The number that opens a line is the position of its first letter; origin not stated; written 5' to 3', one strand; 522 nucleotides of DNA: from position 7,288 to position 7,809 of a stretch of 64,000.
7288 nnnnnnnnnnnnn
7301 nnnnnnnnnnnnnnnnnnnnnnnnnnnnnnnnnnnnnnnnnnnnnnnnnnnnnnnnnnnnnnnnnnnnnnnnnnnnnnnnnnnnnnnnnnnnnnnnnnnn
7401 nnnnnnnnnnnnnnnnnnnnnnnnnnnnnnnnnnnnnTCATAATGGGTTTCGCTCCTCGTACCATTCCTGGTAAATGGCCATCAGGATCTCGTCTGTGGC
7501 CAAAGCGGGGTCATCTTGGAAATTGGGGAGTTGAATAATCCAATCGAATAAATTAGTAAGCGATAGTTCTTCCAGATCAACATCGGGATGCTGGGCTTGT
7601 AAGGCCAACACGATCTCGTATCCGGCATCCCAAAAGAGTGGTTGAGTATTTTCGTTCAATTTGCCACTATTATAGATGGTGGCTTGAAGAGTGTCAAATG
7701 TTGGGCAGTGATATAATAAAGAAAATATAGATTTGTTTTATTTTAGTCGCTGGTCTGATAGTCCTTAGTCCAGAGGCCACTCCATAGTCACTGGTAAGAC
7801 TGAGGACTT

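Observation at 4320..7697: Stand-alone complex-I Q-module operon (nuoB, fused nuoCD, nuoI) translationally coupled to an IscX-like gene and lacking any membrane-arm or N-module genes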

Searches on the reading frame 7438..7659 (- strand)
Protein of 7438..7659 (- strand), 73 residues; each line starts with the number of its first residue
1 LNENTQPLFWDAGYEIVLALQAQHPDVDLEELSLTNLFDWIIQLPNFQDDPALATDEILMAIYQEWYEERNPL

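Call 4: search_protein_families(library=pfam, proteins=[window:7438-7659:-], max_evalue=0.01)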
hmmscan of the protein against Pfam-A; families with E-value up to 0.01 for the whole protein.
window:7438-7659:- (73 aa): 1 family
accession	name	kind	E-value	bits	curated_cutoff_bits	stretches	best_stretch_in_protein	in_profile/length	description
PF04384.18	Fe-S_assembly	-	1.7e-14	54.6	25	1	10-70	3-63/64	Iron-sulphur cluster assembly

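Call 6: search_protein_families(library=ncbifam, proteins=[window:7438-7659:-], max_evalue=0.001)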
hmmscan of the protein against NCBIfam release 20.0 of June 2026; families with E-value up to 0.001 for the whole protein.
window:7438-7659:- (73 aa): 1 family
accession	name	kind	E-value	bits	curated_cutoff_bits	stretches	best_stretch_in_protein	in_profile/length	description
TIGR03412.1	iscX_yfhJ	equivalog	1.8e-15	57.4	40.4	1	10-70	2-62/63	Fe-S cluster assembly protein IscX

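Call 7: find_homologous_proteins(query=window:7438-7659:-, max_evalue=0.001)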
Query window:7438-7659:- (73 aa): 19 proteins with E <= 0.001 among 19 candidates.
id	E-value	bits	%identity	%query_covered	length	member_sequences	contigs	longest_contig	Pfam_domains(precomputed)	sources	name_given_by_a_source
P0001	4.2e-42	159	100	100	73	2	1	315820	PF04384.19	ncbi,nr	ncbi:MAG: Fe-S cluster assembly protein IscX [Chloroflexi bacterium]|nr:Fe-S cluster assembly protei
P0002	3.6e-32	128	78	100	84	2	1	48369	PF04384.19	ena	-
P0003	4.1e-30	121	75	100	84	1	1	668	PF04384.19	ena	-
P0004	2.2e-29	119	98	78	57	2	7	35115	PF04384.19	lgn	-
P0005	3.7e-28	115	77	95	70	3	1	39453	PF04384.19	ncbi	-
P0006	7.8e-25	104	68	95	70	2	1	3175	PF04384.19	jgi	jgi:FeS assembly protein IscX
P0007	5.6e-23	98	68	90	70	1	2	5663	PF04384.19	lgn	-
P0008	5.6e-22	95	68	93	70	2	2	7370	PF04384.19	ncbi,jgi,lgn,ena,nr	ncbi:MAG: Fe-S cluster assembly protein IscX [Anaerolineae bacterium]|nr:Fe-S cluster assembly prote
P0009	3.7e-21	93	65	90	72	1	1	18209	PF04384.19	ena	-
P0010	4.8e-21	92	65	93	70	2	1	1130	PF04384.19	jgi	jgi:FeS assembly protein IscX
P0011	4.8e-21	92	62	93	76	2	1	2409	PF04384.19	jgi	jgi:FeS assembly protein IscX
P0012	9.5e-21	91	67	90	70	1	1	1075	PF04384.19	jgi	jgi:FeS assembly protein IscX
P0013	1.0e-20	91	59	95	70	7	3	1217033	PF04384.19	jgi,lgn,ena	-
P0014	1.3e-20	91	59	95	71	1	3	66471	PF04384.19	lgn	-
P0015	1.6e-20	91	64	90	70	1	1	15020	PF04384.19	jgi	jgi:FeS assembly protein IscX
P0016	4.3e-19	86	58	97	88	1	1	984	PF04384.19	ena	-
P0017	1.7e-17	81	60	89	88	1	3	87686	PF04384.19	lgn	-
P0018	2.5e-17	80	56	97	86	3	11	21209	PF04384.19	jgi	jgi:FeS assembly protein IscX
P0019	2.3e-13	68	56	90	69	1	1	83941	PF04384.19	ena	-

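Call 8: find_encoding_contigs(protein=P0013, flank=10000, max_places=2)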
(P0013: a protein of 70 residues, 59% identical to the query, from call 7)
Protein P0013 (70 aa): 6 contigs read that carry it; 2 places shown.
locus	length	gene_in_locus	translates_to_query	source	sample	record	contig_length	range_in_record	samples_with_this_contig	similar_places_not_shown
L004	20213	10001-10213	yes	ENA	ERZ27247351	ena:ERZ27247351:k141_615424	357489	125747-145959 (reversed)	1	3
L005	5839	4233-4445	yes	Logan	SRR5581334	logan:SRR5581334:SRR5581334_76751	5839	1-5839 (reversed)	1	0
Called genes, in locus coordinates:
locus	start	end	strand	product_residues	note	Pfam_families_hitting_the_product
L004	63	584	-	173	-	PF02559:CarD_TRCF_RID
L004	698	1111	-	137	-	PF00076:RRM_1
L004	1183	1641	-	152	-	PF00578:AhpC-TSA, PF08534:Redoxin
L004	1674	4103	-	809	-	PF02065:Melibiase, PF17801:Melibiase_C (weak)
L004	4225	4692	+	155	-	-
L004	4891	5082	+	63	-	PF01783:Ribosomal_L32p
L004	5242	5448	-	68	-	-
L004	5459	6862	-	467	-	PF04055:Radical_SAM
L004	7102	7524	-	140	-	PF01521:Fe-S_biosyn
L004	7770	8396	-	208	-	PF01022:HTH_5, PF08220:HTH_DeoR (weak), PF08279:HTH_11 (weak), PF12840:HTH_20, PF13412:HTH_24 (weak), PF13814:Replic_Relax (faint)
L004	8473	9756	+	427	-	PF01494:FAD_binding_3 (weak), PF01946:Thi4 (weak), PF00890:FAD_binding_2 (faint), PF01266:DAO, PF13450:NAD_binding_8 (weak)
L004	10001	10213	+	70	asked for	PF04384:Fe-S_assembly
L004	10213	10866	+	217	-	PF01058:Oxidored_q6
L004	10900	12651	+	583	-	PF00329:Complex1_30kDa, PF00346:Complex1_49kDa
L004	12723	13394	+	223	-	PF13187:Fer4_9 (faint), PF13237:Fer4_10 (faint), PF13484:Fer4_16 (faint), PF14697:Fer4_21 (faint), PF12797:Fer4_2 (faint), PF12837:Fer4_6 (faint), PF12838:Fer4_7, PF00037:Fer4 (weak)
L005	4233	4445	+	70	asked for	PF04384:Fe-S_assembly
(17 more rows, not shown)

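Call 9: find_encoding_contigs(protein=P0019, flank=10000, max_places=2)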
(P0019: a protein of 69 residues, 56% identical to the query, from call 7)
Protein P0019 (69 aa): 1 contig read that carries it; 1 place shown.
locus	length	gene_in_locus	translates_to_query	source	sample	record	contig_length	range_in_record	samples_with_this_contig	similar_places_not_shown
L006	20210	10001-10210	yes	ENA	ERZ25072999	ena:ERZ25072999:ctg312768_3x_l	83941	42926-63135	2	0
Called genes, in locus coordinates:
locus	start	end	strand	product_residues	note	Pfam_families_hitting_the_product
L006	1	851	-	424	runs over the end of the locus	PF00672:HAMP, PF00512:HisKA, PF02518:HATPase_c, PF13581:HATPase_c_2 (weak)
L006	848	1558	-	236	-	PF00072:Response_reg, PF00486:Trans_reg_C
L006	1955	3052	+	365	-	PF24298:DUF7482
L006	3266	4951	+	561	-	PF00033:Cytochrome_B, PF13631:Cytochrom_B_N_2, PF00032:Cytochrom_B_C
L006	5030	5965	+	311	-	PF00294:PfkB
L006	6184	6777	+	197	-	PF01066:CDP-OH_P_transf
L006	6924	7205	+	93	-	-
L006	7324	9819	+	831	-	PF00561:Abhydrolase_1, PF12146:Hydrolase_4, PF12697:Abhydrolase_6, PF00501:AMP-binding, PF13193:AMP-binding_C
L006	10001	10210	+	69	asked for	PF04384:Fe-S_assembly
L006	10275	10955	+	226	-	PF01058:Oxidored_q6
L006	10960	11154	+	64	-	-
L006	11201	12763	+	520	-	PF00329:Complex1_30kDa, PF00346:Complex1_49kDa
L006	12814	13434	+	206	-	PF13187:Fer4_9 (faint), PF14697:Fer4_21 (faint), PF13237:Fer4_10 (faint), PF13484:Fer4_16 (faint), PF12797:Fer4_2 (faint), PF12837:Fer4_6 (faint), PF12838:Fer4_7, PF00037:Fer4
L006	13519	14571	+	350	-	PF01883:FeS_assembly_P, PF00142:Fer4_NifH (faint), PF01656:CbiA, PF02374:ArsA_ATPase (faint), PF09140:MipZ (weak), PF10609:ParA, PF13614:AAA_31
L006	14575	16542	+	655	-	PF00005:ABC_tran, PF02463:SMC_N (faint), PF13191:AAA_16 (faint), PF13304:AAA_21 (faint), PF13555:AAA_29 (faint), PF12848:ABC_tran_Xtn, PF00005:ABC_tran, PF16326:ABC_tran_CTD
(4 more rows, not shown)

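Call 10: find_encoding_contigs(protein=P0017, flank=10000, max_places=2)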
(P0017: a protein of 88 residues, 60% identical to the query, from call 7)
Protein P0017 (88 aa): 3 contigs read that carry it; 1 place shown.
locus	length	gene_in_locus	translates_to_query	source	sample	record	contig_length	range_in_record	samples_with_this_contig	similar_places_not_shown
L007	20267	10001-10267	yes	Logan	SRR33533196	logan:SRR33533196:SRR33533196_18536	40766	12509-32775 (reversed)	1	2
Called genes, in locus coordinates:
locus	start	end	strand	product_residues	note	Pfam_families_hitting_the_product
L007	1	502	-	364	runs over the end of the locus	PF02771:Acyl-CoA_dh_N, PF02770:Acyl-CoA_dh_M, PF00441:Acyl-CoA_dh_1, PF08028:Acyl-CoA_dh_2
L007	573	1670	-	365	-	PF00753:Lactamase_B, PF12706:Lactamase_B_2 (faint)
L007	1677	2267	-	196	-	PF00440:TetR_N, PF17932:TetR_C_24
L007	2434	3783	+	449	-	-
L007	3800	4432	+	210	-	PF01810:LysE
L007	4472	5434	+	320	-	PF00248:Aldo_ket_red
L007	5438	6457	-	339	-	PF00072:Response_reg, PF13487:HD_5, PF01966:HD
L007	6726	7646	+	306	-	PF23023:Anti-Pycsar_Apyc1 (faint), PF00753:Lactamase_B, PF19583:ODP (faint)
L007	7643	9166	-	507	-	PF00221:Lyase_aromatic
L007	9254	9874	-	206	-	PF01022:HTH_5, PF12840:HTH_20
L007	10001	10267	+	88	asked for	PF04384:Fe-S_assembly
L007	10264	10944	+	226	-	PF01058:Oxidored_q6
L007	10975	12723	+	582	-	PF00329:Complex1_30kDa, PF00346:Complex1_49kDa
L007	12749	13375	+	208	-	PF13187:Fer4_9 (faint), PF13484:Fer4_16 (faint), PF25160:LdpA_Fe-S-bd (faint), PF13237:Fer4_10 (faint), PF14697:Fer4_21 (faint), PF12797:Fer4_2 (faint), PF12838:Fer4_7, PF00037:Fer4, +2 more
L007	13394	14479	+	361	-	PF01883:FeS_assembly_P, PF00142:Fer4_NifH (faint), PF02374:ArsA_ATPase (faint), PF09140:MipZ (weak), PF10609:ParA, PF13614:AAA_31, PF01656:CbiA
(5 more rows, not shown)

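Call 14: find_related_loci(query=A1, collection=genome_contigs, flank=10000)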
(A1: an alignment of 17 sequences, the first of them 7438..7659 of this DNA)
Query A1 (73 aa) in genome_contigs; peptide patterns used: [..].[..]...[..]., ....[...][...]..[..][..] (x = any residue, [..] = any of these).
494 stretches matched a pattern; 365 encode a relative of the query (tblastn E <= 1e-3); the best 80 are kept; 80 distinct loci.
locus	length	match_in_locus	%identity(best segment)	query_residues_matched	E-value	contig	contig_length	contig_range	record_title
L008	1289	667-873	68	5-73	2e-27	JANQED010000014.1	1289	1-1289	MAG: Anaerolineales bacterium isolate PL23a_bin.114 k99_1928736, whole genome shotgun sequence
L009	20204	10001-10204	63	6-73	5e-26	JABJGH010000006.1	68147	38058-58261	MAG: Chloroflexi bacterium isolate SI074_bin144 k141_2387145, whole genome shotgun sequence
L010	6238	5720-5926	65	5-73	5e-26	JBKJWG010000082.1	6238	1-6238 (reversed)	MAG: Anaerolineales bacterium isolate swi_bin.130 k127_2304880, whole genome shotgun sequence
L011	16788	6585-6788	68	6-73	8e-26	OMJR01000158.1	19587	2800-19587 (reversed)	Anaerolineaceae bacterium isolate AM_2104 genome assembly, contig: k99_46144, whole genome shotgun sequence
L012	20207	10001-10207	65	5-73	9e-26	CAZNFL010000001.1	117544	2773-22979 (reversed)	MAG TPA_asm: uncultured Anaerolineaceae bacterium isolate SRP136066_co1_263 genome assembly, contig: NODE_77_length_1175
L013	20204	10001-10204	68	6-73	1e-25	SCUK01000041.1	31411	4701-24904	MAG: Anaerolineae bacterium isolate FW602_bin.38 FW602_bin.38-69759, whole genome shotgun sequence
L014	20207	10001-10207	64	5-73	1e-25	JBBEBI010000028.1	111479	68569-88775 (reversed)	MAG: Anaerolineales bacterium isolate LejiaF_58_21 Lejia_F_279_length_111479_cov_11, whole genome shotgun sequence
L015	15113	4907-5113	64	5-73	2e-25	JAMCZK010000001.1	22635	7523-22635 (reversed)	MAG: Chloroflexota bacterium isolate FK_Sedi_B_Bin.31 NODE_7629_length_22635_cov_4.5829, whole genome shotgun sequence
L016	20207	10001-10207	62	5-73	2e-25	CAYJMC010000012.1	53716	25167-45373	MAG TPA_asm: uncultured Anaerolineaceae bacterium isolate ERP124720_co1_127 genome assembly, contig: NODE_860_length_537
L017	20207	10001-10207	64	5-73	4e-25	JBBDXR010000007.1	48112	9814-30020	MAG: Anaerolineales bacterium isolate LejiaD_59_59 Lejia_D_1274_length_48112_cov_34, whole genome shotgun sequence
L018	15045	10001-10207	62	5-73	4e-25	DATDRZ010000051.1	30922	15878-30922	MAG TPA_asm: Anaerolineales bacterium isolate SMAG_U7990 k141_2440896, whole genome shotgun sequence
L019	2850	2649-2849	64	7-73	4e-25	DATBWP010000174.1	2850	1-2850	MAG TPA_asm: Anaerolineales bacterium isolate SMAG_U7544 k141_755887, whole genome shotgun sequence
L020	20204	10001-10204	65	6-73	6e-25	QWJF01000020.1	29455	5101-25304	MAG: Chloroflexi bacterium isolate Casp150-chloro-G5 cas150-G5-c20, whole genome shotgun sequence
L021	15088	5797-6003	62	5-73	8e-25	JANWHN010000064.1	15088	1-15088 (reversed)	MAG: Anaerolineales bacterium isolate CRAIB_MAG16 c_000000070182, whole genome shotgun sequence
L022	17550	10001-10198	62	8-73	1e-24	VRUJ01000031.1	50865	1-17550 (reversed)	MAG: Chloroflexota bacterium isolate MohnsGC08_bin188 NODE_31_length_50865_cov_54.371663, whole genome shotgun sequence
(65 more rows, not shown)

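Call 32: search_solved_structures(query=window:7438-7659:-, max_evalue=1, show_alignments=2)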
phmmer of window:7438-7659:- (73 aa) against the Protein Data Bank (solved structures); distinct sequences matched with E-value up to 1: 2.
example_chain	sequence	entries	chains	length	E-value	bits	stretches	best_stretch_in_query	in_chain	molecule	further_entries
1uj8_A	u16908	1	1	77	5.5e-08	36.4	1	7-69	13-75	Hypothetical protein yfhJ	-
2bzt_A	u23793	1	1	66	7.5e-08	36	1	8-69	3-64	PROTEIN ISCX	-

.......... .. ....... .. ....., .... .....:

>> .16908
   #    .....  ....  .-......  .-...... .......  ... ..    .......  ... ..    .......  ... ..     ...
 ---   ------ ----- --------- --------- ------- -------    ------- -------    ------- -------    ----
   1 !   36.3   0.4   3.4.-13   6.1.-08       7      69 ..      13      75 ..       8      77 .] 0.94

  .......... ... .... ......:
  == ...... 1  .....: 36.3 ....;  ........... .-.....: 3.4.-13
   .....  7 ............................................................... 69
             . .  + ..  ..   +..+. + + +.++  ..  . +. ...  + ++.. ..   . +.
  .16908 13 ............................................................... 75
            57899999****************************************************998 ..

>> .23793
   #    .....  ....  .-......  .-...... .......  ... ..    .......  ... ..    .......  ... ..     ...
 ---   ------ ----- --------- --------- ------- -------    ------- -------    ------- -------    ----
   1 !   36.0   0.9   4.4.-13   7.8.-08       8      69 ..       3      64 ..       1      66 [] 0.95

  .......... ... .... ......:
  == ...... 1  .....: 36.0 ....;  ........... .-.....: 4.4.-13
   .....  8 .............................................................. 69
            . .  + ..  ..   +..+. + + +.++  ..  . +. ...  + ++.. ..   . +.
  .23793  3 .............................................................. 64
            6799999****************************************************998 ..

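Call 37: list_cluster_members(proteins=[window:7438-7659:-, window:6791-7441:-, window:5013-6779:-, window:4368-4994:-, window:3951-4295:-, window:2857-3939:-, window:1806-2741:-, window:7829-8437:+])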
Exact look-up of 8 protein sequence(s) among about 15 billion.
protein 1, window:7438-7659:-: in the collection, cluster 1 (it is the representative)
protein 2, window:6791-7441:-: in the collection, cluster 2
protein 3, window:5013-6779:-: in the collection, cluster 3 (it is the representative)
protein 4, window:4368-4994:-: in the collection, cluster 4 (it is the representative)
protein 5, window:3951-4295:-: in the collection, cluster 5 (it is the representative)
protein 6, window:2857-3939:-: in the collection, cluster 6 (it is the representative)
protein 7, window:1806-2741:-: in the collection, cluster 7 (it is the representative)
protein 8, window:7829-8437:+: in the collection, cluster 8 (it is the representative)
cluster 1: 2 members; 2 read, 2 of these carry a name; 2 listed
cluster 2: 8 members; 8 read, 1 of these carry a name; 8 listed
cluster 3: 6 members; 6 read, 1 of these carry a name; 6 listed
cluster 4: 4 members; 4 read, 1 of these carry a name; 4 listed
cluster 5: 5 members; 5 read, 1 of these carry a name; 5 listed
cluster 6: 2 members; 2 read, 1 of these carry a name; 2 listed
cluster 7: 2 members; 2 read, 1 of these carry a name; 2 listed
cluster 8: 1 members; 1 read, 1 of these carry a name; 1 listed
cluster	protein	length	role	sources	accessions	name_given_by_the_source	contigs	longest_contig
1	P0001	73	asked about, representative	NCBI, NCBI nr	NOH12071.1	MAG: Fe-S cluster assembly protein IscX [Chloroflexi bacterium] | Fe-S cluster assembly protein IscX [Chloroflexota bacterium]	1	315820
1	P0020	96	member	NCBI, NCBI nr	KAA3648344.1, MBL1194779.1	MAG: Fe-S assembly protein IscX [Chloroflexi bacterium] | MAG: Fe-S assembly protein IscX [Chloroflexota bacterium]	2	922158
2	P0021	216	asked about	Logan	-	-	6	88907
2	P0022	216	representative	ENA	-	-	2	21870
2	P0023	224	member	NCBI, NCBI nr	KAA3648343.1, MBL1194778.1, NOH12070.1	MAG: NADH-quinone oxidoreductase subunit B [Chloroflexi bacterium] | MAG: NADH-quinone oxidoreductase subunit B [Chloroflexota bacterium]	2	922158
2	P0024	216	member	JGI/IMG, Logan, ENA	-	-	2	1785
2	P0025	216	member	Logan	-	-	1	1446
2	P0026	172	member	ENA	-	-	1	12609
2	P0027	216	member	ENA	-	-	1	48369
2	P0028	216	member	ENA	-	-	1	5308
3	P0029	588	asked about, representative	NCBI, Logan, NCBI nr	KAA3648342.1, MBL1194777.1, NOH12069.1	MAG: NADH-quinone oxidoreductase subunit D [Chloroflexi bacterium] | MAG: NADH-quinone oxidoreductase subunit D [Chloroflexota bacterium]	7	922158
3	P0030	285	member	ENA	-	-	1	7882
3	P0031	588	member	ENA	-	-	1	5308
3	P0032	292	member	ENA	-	-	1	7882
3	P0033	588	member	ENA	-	-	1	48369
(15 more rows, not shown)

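Call 54: predict_structure(alignment_id=A1)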
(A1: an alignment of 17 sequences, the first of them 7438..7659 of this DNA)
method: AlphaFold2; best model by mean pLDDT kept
length: 73 residues; sequences in the alignment: 17
mean_pLDDT: 92.1   pTM: 0.80
mean pLDDT of the five models: 92.1, 91.2, 91.0, 90.8, 90.2
residues with pLDDT >= 90: 63; 70-90: 5; 50-70: 3; < 50: 2
segments of 3 or more residues with pLDDT < 50: none
pLDDT, mean of each block of 10 residues (from residue 1): 73 95 95 97 96 97 96 77
secondary structure, 60 per line:
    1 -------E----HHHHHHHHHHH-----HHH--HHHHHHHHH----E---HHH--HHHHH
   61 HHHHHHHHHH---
elements in order: H13-23 H34-42 H56-70

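Call 57: fold_search(model_id=the predicted structure, library=pdb)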
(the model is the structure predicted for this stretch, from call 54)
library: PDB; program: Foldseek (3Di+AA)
matches with E <= 10: 35; with E <= 0.001: 1
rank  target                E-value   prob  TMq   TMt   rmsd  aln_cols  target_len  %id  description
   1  1uj8                  3.5e-04  1.00  0.83  0.83   1.9        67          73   34  Structures of ORF3 in Two Crystal Forms, a Member of Isc Machinery of E. coli Involved in the Assembly of Iron-Sulfur Cl (released 2005-02-15)
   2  2bzt_MODEL_1_A        1.3e-03  1.00  0.81  0.90   1.3        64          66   36  NMR structure of the bacterial protein YFHJ from E. coli (released 2006-12-06)
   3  3zr8                  2.3e+00  0.09  0.26  0.28   8.4        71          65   15  Crystal structure of RxLR effector Avr3a11 from Phytophthora capsici (released 2011-08-03)
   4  2l5q_MODEL_1_A        2.8e+00  0.23  0.47  0.28   3.1        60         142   15  Solution NMR Structure of BVU_3817 from Bacteroides vulgatus, Northeast Structural Genomics Consortium Target  (released 2011-01-12)
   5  2og1_B                3.8e+00  0.15  0.39  0.12   5.5        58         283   21  Crystal Structure of BphD, a C-C hydrolase from Burkholderia xenovorans LB400 (released 2007-01-16)
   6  3zc1_A                3.8e+00  0.10  0.34  0.16   8.7        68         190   13  Crystal structure of AfC3PO (released 2013-01-23)
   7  2pu7                  4.3e+00  0.15  0.39  0.13   4.8        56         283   20  Crystal Structure of S112A/H265A double mutant of a C-C hydrolase, BphD, from Burkholderia xenovorans LB400 (released 2007-05-22)
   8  2d89_MODEL_1_A        4.3e+00  0.08  0.32  0.22   8.4        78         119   14  Solution structure of the CH domain from human EH domain binding protein 1 (released 2006-06-02)
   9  2cqn_MODEL_1_A        4.5e+00  0.23  0.53  0.51   3.2        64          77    8  Solution structure of the FF domain of human Formin-binding protein 3 (released 2005-11-20)
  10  1q1v_MODEL_1_A        4.5e+00  0.15  0.43  0.45   5.3        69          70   13  Structure of the Oncoprotein DEK: a putative DNA-binding Domain Related to the Winged Helix Motif (released 2004-08-10)
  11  8rkd_B                4.8e+00  0.09  0.35  0.08   6.4        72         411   15  TadA/CpaF with AMPPNP (released 2024-08-14)
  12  6qpq_D                5.1e+00  0.14  0.40  0.37   4.1        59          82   10  The structure of the cohesin head module elucidates the mechanism of ring opening (released 2020-02-05)
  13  5bo5_A                5.1e+00  0.05  0.28  0.07  11.1        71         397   13  Structure of a unique ATP synthase subunit NeqB from Nanoarcheaum equitans (released 2015-09-16)
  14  8roh_B                5.7e+00  0.06  0.26  0.23   7.9        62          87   14  Human cohesin SMC3-HD(EQ)/RAD21-N complex - Apo conformation (released 2024-09-11)
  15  1gvn_C                5.7e+00  0.04  0.23  0.21  11.8        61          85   18  Crystal Structure of the Plasmid Maintenance System epsilon/zeta: Meachnism of toxin inactivation and toxin function (released 2003-01-29)
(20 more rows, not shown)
